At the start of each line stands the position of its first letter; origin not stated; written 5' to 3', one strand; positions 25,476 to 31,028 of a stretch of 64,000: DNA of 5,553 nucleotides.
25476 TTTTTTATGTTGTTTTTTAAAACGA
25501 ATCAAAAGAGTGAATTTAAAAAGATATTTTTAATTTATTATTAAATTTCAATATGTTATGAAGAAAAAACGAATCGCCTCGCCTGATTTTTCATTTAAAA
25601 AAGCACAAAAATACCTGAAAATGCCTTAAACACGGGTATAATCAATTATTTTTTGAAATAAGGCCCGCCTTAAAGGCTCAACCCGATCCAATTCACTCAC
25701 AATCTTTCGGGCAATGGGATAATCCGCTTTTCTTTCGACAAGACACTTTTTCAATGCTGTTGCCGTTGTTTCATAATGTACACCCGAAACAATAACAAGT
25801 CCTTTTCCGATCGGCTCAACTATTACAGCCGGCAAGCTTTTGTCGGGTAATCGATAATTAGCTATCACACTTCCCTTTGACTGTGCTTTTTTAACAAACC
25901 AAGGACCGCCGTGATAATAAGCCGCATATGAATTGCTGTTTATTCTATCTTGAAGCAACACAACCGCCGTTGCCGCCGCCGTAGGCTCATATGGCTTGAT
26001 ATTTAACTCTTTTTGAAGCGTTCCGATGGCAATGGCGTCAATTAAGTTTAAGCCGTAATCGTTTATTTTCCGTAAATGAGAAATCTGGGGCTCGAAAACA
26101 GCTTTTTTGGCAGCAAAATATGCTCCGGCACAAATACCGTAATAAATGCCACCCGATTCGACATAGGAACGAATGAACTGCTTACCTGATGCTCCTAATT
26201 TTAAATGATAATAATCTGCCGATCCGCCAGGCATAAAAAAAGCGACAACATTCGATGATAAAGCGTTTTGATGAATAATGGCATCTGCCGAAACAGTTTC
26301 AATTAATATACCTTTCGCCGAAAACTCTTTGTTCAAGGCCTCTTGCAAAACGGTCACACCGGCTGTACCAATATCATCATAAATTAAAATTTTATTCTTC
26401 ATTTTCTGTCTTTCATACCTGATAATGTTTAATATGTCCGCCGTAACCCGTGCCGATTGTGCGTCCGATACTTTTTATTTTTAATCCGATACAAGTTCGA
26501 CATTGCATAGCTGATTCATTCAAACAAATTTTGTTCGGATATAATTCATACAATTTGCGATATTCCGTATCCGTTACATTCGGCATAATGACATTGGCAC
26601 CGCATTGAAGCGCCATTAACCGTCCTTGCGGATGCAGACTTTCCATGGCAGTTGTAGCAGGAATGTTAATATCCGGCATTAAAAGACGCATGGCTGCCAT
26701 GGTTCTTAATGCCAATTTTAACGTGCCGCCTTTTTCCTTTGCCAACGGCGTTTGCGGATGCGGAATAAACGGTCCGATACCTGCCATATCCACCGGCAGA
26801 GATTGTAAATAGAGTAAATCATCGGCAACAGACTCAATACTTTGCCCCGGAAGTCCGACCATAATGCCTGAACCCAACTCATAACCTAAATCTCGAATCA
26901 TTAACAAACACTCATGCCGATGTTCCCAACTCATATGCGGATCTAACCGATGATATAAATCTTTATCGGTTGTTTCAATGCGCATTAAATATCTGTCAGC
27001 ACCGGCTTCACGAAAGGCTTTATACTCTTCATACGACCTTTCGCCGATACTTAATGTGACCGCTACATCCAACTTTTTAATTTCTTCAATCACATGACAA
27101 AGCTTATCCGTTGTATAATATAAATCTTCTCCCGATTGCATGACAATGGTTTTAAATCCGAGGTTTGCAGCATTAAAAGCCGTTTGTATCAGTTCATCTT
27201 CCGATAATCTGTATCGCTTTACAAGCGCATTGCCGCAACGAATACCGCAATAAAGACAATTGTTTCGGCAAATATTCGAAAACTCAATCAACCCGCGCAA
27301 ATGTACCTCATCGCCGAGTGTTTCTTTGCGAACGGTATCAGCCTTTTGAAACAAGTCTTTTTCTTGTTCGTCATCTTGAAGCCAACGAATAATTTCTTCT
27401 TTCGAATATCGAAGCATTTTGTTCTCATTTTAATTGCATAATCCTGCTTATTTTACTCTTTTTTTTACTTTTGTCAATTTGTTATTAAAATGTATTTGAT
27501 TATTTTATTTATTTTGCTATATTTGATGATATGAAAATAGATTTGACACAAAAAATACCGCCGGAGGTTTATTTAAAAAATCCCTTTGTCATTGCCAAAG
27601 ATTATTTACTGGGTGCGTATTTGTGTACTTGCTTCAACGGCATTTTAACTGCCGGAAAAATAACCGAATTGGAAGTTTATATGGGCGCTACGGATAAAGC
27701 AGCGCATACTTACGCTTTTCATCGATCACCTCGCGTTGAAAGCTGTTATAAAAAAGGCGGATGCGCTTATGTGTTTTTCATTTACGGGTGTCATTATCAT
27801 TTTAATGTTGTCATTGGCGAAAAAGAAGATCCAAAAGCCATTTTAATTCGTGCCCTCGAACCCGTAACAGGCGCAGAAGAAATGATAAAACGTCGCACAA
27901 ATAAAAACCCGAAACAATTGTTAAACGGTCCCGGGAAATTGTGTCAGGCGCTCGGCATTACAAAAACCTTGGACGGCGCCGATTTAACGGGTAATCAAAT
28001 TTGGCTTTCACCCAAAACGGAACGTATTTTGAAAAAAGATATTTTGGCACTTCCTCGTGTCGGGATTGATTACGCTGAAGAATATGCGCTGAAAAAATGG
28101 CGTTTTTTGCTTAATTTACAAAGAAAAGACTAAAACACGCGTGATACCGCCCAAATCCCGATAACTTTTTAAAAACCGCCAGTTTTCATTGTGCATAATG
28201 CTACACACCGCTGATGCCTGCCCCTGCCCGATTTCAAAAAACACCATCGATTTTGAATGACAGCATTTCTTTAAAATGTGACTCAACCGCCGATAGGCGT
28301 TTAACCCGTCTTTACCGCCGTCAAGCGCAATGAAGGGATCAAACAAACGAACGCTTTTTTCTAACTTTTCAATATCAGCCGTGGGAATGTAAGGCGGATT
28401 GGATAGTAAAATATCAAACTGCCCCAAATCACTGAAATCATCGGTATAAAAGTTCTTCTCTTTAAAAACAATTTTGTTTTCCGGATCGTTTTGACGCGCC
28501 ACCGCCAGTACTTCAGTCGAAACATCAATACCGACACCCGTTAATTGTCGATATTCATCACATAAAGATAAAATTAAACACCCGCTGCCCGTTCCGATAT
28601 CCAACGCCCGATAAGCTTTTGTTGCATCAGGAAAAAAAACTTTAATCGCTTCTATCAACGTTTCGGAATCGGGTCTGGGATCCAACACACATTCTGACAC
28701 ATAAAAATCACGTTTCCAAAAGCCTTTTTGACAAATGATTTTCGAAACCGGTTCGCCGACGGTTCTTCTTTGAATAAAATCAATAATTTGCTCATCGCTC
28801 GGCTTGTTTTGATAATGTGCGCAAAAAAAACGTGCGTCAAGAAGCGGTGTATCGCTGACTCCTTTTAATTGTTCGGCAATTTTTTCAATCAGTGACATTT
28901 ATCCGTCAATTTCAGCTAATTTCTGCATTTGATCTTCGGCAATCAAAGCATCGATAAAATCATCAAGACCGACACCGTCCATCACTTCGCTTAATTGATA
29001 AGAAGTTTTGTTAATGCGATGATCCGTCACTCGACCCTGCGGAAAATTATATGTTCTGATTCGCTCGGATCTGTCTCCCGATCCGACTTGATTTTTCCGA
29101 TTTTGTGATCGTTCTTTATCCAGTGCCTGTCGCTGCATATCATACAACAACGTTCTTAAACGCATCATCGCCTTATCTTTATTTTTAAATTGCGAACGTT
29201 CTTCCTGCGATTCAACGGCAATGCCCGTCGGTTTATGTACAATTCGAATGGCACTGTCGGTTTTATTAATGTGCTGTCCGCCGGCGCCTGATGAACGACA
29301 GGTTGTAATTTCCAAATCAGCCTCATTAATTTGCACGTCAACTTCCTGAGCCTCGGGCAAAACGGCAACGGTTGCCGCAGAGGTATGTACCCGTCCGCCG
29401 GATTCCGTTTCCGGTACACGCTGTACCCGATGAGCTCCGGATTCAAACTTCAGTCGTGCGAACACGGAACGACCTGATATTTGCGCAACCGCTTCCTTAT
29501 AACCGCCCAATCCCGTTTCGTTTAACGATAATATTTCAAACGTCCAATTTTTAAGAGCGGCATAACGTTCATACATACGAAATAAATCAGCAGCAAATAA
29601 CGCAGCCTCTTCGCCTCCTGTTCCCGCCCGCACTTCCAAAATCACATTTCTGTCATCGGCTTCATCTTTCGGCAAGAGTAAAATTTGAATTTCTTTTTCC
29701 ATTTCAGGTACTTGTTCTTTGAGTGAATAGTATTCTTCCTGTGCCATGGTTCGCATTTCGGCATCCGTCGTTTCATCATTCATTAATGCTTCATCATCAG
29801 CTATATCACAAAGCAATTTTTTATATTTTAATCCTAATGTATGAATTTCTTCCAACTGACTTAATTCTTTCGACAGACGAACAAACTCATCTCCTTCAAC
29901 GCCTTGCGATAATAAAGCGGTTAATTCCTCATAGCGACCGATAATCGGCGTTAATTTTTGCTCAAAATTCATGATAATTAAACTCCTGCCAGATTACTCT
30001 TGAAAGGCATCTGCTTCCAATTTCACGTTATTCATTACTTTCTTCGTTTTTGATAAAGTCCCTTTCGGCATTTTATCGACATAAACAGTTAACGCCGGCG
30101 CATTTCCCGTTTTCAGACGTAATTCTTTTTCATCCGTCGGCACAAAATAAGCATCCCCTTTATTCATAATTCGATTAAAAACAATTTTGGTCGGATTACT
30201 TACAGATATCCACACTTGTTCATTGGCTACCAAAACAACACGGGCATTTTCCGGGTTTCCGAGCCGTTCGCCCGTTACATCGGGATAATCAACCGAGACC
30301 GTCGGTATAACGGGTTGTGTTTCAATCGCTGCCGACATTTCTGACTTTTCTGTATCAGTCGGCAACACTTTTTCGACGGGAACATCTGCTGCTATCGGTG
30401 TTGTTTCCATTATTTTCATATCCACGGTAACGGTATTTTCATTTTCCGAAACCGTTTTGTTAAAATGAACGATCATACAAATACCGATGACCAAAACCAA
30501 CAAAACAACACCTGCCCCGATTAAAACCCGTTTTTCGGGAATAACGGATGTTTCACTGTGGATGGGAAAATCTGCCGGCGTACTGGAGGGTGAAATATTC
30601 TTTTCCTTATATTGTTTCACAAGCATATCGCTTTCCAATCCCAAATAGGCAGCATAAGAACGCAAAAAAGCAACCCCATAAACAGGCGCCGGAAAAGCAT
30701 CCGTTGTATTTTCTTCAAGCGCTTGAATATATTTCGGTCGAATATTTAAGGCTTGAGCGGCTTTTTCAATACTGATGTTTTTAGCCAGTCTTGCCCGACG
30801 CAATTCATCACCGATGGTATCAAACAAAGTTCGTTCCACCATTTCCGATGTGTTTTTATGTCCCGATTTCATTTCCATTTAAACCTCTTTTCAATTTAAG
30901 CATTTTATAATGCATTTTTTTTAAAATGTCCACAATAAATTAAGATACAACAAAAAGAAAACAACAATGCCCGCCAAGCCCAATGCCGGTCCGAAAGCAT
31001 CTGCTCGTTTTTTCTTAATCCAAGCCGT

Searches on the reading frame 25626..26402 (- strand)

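Call 34: search_protein_families(library=ncbifam, proteins=[window:25626-26402:-], max_evalue=0.001)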
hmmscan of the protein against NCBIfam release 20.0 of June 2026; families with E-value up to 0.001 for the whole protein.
window:25626-26402:- (258 aa): 0 families

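Call 99: search_protein_families(library=pfam, proteins=[window:25626-26402:-], max_evalue=0.0001)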
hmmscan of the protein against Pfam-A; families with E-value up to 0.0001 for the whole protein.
window:25626-26402:- (258 aa): 1 family
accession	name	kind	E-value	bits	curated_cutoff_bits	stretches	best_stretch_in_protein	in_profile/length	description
PF09825.15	BPL_N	-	1.7e-30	106.4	24.2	1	4-254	2-259/283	Biotin-protein ligase, N terminal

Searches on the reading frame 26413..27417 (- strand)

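Call 99: search_protein_families(library=pfam, proteins=[window:26413-27417:-], max_evalue=0.0001)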
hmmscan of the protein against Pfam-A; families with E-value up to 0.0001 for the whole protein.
window:26413-27417:- (334 aa): 2 families
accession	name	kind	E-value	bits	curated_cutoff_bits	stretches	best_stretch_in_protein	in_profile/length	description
PF04055.27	Radical_SAM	-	5.8e-21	75.8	29.5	1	44-201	1-163/166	Radical SAM superfamily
PF06968.18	BATS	-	1.1e-05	25.9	22.2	1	218-280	6-64/88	Biotin and Thiamin Synthesis associated domain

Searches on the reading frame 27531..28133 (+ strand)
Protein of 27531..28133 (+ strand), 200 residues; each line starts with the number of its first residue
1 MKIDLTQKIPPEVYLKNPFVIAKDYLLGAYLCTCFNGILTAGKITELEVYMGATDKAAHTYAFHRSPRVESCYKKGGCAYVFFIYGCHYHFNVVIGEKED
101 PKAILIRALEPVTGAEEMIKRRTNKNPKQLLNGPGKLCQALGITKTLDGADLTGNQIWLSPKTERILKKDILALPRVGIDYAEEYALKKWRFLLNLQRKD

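Call 99: search_protein_families(library=pfam, proteins=[window:27531-28133:+], max_evalue=0.0001)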
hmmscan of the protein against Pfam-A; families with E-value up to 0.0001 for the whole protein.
window:27531-28133:+ (200 aa): 1 family
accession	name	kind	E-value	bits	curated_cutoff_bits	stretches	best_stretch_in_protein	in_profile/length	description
PF02245.21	Pur_DNA_glyco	-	4.1e-53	179.9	27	1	15-195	4-178/181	Methylpurine-DNA glycosylase (MPG)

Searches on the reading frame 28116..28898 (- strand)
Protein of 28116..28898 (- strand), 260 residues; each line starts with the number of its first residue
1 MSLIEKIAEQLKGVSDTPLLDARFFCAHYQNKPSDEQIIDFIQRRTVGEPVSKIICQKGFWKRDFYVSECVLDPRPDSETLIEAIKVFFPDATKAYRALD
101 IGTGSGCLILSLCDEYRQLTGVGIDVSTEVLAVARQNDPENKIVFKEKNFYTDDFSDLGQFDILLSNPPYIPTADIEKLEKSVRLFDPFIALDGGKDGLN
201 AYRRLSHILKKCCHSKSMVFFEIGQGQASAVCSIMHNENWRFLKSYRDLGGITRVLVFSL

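Call 99: search_protein_families(library=pfam, proteins=[window:28116-28898:-], max_evalue=0.0001)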
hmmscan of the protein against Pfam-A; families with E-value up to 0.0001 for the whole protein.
window:28116-28898:- (260 aa): 5 families
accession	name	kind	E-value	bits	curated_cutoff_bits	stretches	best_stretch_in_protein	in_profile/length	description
PF05175.20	MTS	-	3.9e-08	33.6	23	1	92-171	30-109/170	Methyltransferase small domain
PF13649.12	Methyltransf_25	-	9.4e-08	33.1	27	1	99-179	2-85/97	Methyltransferase domain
PF13847.12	Methyltransf_31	-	1.3e-07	31.9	27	1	93-170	2-84/145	Methyltransferase domain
PF08241.18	Methyltransf_11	-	3.9e-06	27.9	21.2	1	99-167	1-67/95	Methyltransferase domain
PF08242.18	Methyltransf_12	-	5.7e-06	27.4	30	1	99-166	1-71/98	Methyltransferase domain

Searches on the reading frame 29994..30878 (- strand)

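Call 31: search_protein_families(library=pfam, proteins=[window:29994-30878:-], max_evalue=0.00001)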
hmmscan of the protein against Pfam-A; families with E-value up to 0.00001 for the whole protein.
window:29994-30878:- (294 aa): 3 families
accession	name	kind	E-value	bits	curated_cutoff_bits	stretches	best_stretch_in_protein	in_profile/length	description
PF13413.12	HTH_25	-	1.1e-20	73.6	24.6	1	26-84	2-60/62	Helix-turn-helix domain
PF13464.11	RodZ_C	-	1.1e-10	41.8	23.9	1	215-283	1-69/72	RodZ C-terminal domain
PF12844.13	HTH_19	-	7.8e-06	26.1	30.2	0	25-91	3-63/64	Helix-turn-helix domain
